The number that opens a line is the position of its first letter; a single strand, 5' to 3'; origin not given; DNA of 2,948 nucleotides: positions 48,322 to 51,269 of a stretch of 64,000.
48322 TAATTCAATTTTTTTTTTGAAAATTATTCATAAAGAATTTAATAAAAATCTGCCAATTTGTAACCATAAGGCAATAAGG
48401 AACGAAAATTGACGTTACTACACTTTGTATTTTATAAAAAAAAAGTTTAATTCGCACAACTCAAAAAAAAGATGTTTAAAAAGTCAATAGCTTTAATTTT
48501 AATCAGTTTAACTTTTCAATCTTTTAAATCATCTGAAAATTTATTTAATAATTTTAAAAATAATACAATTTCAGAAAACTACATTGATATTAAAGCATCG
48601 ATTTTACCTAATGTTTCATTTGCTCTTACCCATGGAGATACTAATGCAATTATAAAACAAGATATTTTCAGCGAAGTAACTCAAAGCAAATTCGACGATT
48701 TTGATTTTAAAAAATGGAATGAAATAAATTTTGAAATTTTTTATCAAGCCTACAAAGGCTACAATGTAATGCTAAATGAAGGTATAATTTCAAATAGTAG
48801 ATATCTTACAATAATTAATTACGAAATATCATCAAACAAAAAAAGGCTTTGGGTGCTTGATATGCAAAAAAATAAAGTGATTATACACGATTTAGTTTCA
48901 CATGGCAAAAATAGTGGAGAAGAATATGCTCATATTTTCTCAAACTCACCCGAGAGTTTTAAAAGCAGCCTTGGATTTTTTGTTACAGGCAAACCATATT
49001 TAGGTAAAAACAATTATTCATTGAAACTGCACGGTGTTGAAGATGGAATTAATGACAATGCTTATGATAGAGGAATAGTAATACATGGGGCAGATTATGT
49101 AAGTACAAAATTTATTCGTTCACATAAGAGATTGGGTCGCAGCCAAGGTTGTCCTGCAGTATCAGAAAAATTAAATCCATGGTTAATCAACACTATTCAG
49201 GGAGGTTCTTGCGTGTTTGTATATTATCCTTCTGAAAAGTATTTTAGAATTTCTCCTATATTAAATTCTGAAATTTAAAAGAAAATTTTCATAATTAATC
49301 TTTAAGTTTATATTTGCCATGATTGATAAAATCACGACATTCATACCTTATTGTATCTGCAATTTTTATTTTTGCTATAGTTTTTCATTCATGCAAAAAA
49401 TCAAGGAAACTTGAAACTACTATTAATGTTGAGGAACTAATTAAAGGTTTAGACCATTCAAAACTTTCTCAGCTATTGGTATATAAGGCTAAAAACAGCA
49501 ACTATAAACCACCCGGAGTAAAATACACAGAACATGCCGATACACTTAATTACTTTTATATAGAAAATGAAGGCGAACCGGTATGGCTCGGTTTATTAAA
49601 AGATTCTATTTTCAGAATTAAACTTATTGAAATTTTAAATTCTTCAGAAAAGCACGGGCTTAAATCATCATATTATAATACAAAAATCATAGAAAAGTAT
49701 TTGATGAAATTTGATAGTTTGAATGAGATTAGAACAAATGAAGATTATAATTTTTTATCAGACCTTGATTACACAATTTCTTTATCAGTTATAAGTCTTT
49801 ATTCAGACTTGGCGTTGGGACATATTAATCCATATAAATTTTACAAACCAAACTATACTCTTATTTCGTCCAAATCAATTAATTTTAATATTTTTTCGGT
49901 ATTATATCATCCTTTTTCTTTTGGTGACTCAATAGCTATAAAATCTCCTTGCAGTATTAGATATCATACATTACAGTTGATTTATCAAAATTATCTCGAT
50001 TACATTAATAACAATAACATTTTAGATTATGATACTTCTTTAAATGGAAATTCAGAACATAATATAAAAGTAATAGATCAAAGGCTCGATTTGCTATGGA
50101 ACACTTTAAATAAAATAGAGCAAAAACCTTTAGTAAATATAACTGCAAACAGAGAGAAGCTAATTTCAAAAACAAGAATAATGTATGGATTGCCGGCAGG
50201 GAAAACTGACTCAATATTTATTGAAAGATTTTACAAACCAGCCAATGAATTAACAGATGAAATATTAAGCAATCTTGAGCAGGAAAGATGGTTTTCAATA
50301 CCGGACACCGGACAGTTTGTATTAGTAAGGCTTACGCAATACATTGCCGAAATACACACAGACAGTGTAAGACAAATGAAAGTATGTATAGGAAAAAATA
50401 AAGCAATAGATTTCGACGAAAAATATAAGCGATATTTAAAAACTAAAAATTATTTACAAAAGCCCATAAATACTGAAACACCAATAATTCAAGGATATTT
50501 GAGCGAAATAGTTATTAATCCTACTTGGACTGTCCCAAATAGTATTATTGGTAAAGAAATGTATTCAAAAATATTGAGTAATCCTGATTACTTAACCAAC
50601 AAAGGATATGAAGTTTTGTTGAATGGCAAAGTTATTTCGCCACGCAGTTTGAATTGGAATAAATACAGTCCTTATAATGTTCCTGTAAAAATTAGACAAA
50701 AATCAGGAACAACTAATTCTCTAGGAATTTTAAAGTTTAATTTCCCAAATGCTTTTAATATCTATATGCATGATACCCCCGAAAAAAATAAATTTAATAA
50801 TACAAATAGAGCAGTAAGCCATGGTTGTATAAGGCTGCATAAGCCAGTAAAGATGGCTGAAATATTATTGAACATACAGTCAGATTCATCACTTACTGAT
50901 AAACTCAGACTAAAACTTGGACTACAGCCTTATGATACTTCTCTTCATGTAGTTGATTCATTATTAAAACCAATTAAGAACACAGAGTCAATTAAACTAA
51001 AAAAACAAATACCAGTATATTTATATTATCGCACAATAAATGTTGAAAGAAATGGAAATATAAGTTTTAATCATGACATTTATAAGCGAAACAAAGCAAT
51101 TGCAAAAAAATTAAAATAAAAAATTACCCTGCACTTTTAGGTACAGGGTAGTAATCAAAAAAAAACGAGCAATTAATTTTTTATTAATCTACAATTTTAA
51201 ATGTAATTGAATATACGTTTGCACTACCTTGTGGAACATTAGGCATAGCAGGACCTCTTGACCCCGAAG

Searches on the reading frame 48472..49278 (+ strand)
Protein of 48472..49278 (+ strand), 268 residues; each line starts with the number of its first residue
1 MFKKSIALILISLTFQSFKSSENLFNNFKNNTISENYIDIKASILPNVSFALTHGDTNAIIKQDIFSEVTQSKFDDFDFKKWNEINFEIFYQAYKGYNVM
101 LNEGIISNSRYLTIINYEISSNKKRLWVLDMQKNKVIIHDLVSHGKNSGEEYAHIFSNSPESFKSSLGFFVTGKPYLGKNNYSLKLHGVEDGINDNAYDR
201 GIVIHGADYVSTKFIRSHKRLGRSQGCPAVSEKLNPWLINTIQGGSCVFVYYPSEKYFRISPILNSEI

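Call 3: search_protein_families(library=pfam, proteins=[window:48472-49278:+], max_evalue=0.01)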
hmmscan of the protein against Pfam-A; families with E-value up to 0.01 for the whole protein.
window:48472-49278:+ (268 aa): 2 families
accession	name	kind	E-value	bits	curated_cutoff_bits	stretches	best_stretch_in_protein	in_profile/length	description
PF13645.11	YkuD_2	-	1.3e-62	210.6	27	1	83-251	3-169/169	L,D-transpeptidase catalytic domain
PF03734.19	YkuD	-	1.7e-05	25.8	23.4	1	119-250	6-146/146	L,D-transpeptidase catalytic domain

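Call 4: search_protein_families(library=ncbifam, proteins=[window:48472-49278:+], max_evalue=0.01)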
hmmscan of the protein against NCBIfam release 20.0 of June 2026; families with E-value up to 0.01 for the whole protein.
window:48472-49278:+ (268 aa): 0 families

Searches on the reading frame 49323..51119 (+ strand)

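Call 3: search_protein_families(library=pfam, proteins=[window:49323-51119:+], max_evalue=0.01)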
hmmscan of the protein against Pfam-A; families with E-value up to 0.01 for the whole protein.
window:49323-51119:+ (598 aa): 2 families
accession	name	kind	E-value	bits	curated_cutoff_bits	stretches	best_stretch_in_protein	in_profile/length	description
PF03734.19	YkuD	-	2.6e-18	67.4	23.4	1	332-515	3-135/146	L,D-transpeptidase catalytic domain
PF20142.4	Scaffold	-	8.7e-09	36.6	24.6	1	74-179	2-97/139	Scaffold domain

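Call 4: search_protein_families(library=ncbifam, proteins=[window:49323-51119:+], max_evalue=0.01)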
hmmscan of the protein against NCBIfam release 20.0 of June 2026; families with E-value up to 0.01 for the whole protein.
window:49323-51119:+ (598 aa): 1 family
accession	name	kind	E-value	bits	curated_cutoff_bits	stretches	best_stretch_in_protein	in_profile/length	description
NF007891.0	PRK10594.1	equivalog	5e-41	141.2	425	1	375-592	400-601/617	L,D-transpeptidase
